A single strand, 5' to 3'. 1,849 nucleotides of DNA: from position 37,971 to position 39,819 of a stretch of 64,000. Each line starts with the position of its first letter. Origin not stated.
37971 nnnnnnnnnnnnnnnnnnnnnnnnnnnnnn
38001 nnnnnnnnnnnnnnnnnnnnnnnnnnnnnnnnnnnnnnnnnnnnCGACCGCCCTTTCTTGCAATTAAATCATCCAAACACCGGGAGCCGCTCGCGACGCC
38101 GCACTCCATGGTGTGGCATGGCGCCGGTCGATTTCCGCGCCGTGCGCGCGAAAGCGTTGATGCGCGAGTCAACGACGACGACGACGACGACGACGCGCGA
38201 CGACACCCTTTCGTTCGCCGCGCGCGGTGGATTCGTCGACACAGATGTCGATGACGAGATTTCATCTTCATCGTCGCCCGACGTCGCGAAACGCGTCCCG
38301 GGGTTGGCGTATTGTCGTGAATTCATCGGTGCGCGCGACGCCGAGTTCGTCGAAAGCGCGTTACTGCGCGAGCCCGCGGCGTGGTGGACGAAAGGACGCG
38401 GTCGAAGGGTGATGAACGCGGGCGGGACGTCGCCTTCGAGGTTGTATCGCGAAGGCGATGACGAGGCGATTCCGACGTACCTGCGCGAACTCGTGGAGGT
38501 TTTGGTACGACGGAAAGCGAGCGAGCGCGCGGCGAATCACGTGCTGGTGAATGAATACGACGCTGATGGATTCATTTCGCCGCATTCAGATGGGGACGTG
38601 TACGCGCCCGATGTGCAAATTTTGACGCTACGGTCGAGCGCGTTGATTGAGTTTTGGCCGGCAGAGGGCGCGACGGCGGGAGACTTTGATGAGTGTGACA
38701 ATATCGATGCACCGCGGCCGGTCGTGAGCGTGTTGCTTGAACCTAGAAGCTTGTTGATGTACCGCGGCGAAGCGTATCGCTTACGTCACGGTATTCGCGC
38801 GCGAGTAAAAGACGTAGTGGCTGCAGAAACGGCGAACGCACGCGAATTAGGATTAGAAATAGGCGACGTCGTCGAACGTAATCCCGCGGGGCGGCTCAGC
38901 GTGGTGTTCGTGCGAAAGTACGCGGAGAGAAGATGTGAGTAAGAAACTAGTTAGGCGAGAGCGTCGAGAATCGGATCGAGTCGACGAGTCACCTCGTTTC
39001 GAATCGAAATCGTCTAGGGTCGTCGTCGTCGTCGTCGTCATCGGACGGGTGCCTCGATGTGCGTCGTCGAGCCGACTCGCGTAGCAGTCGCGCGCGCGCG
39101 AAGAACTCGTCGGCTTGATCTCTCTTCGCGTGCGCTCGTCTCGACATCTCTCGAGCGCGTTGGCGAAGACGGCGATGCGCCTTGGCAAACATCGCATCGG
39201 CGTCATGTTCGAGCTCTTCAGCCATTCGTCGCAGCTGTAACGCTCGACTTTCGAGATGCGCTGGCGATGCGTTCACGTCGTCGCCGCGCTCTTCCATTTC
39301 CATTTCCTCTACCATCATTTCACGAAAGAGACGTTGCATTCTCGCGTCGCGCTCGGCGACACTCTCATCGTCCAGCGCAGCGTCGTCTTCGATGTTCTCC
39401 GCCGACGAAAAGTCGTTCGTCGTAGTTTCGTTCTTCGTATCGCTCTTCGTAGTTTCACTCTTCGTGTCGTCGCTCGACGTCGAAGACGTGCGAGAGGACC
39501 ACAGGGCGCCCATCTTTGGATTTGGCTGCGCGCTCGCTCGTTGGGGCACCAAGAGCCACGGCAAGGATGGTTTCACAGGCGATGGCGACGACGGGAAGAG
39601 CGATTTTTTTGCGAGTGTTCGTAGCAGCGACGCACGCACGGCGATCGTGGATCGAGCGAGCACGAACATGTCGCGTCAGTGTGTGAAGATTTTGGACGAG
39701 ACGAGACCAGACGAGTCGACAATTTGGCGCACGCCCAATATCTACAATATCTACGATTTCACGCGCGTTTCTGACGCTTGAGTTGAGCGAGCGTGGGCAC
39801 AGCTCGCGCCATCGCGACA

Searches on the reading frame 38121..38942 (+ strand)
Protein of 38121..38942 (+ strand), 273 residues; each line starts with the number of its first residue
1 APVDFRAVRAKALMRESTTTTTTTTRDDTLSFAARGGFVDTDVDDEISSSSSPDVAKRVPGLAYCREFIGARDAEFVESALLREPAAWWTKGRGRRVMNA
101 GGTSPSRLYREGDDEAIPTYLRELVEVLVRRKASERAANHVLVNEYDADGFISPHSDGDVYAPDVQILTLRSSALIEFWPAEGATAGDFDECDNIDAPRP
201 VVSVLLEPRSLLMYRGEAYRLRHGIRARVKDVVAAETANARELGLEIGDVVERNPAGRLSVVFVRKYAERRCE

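Call 29: search_protein_families(library=pfam, proteins=[window:38121-38942:+], max_evalue=0.01)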
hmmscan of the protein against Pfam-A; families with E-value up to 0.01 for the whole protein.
window:38121-38942:+ (273 aa): 1 family
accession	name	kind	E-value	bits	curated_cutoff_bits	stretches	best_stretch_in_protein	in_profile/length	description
PF13532.12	2OG-FeII_Oxy_2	-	4.7e-07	30.7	31.2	1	115-232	71-177/194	2OG-Fe(II) oxygenase superfamily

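Call 50: search_protein_families(library=ncbifam, proteins=[window:38121-38942:+], max_evalue=0.01)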
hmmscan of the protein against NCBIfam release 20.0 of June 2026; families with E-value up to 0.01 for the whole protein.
window:38121-38942:+ (273 aa): 0 families

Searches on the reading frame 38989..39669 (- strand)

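Call 29: search_protein_families(library=pfam, proteins=[window:38989-39669:-], max_evalue=0.01)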
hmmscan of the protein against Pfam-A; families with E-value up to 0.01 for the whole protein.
window:38989-39669:- (226 aa): 2 families
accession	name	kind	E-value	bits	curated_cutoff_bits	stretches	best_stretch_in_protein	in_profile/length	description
PF04632.18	FUSC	-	5e-05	22.6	30.9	1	38-210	147-326/660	Fusaric acid resistance protein family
PF06413.17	Neugrin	-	0.0088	16.2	24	0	30-130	95-195/218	Neugrin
